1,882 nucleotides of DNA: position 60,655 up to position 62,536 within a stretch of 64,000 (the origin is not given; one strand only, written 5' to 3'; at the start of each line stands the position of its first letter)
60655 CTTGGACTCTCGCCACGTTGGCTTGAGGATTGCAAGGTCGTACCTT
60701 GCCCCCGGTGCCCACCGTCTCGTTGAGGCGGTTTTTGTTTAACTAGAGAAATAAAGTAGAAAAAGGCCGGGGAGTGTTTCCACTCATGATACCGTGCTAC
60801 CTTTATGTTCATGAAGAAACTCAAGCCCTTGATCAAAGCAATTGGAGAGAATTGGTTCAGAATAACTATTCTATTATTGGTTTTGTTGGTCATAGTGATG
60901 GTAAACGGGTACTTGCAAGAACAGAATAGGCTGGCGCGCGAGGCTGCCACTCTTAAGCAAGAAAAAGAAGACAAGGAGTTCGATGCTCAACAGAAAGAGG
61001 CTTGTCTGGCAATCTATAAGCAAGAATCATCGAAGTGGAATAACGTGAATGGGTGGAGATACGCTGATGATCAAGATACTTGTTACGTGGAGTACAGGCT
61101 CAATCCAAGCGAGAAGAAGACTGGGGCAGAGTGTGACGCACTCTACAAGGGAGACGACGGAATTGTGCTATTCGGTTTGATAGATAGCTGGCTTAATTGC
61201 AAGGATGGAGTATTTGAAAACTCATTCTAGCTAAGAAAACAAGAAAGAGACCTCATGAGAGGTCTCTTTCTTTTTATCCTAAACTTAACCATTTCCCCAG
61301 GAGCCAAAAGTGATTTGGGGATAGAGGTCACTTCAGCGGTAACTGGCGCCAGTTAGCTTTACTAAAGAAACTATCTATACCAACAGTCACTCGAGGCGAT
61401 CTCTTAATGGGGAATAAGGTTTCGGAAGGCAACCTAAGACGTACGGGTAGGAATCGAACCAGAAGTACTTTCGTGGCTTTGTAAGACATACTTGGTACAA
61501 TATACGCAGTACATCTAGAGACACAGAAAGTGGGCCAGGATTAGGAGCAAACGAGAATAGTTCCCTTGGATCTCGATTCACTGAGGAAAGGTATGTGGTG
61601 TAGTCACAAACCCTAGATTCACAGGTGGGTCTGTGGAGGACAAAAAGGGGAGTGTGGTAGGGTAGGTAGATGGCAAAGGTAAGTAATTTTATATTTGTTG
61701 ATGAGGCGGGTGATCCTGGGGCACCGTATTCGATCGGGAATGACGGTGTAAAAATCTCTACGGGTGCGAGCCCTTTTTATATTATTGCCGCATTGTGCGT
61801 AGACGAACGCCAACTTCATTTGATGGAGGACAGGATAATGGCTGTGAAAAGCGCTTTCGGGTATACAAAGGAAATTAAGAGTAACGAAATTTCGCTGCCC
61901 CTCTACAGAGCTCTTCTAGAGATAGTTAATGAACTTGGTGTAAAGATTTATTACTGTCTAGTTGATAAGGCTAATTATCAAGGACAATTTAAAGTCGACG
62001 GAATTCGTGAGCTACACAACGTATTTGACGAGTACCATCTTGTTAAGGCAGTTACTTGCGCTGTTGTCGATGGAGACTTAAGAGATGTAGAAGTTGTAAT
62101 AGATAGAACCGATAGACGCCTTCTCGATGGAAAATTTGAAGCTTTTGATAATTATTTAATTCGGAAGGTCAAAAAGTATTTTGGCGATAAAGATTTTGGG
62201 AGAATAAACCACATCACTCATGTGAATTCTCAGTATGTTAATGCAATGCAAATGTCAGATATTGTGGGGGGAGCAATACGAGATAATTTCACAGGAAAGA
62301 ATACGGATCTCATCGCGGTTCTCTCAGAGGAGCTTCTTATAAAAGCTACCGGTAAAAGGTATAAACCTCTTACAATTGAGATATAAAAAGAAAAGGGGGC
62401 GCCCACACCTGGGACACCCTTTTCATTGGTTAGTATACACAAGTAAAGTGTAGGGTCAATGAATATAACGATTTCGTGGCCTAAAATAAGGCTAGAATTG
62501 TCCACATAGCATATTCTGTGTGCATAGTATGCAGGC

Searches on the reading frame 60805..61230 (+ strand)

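Call 7: search_protein_families(library=pfam, proteins=[window:60805-61230:+], max_evalue=1)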
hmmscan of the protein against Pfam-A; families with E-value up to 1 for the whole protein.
window:60805-61230:+ (141 aa): 6 families
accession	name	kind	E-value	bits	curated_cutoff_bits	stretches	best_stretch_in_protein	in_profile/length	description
PF10883.13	DUF2681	-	0.00014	22.6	28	1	20-73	4-61/90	Protein of unknown function (DUF2681)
PF18933.6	PsbP_2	-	0.0094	16.4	27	1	22-108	3-88/184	PsbP-like protein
PF09462.15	Mus7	-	0.034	13.4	23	1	6-134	328-436/613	Mus7/MMS22 family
PF12685.13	SpoIIIAH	-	0.066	13.6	30.6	1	21-73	3-46/191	SpoIIIAH-like protein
PF16636.10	APC_u15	-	0.071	13.9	27.5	1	43-76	8-41/81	Unstructured region on APC between APC_crr regions 5 and 6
PF11658.13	CBP_BcsG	-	0.08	11.9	24.8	1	15-80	110-182/516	Cellulose biosynthesis protein BcsG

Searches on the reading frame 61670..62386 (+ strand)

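Call 7: search_protein_families(library=pfam, proteins=[window:61670-62386:+], max_evalue=1)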
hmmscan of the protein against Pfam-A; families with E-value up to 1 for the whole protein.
window:61670-62386:+ (238 aa): 4 families
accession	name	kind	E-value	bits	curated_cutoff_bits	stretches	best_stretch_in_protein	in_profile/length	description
PF12686.12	DUF3800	-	5.3e-09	37.4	21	1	7-204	1-147/149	Protein of unknown function (DUF3800)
PF00316.25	FBPase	-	0.041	13.9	34.8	1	184-227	33-76/191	Fructose-1-6-bisphosphatase, N-terminal domain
PF02926.22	THUMP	-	0.14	13.1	20.6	0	183-211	31-60/84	THUMP domain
PF19155.6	DUF5837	-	0.26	12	25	1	208-229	19-40/63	Family of unknown function (DUF5837)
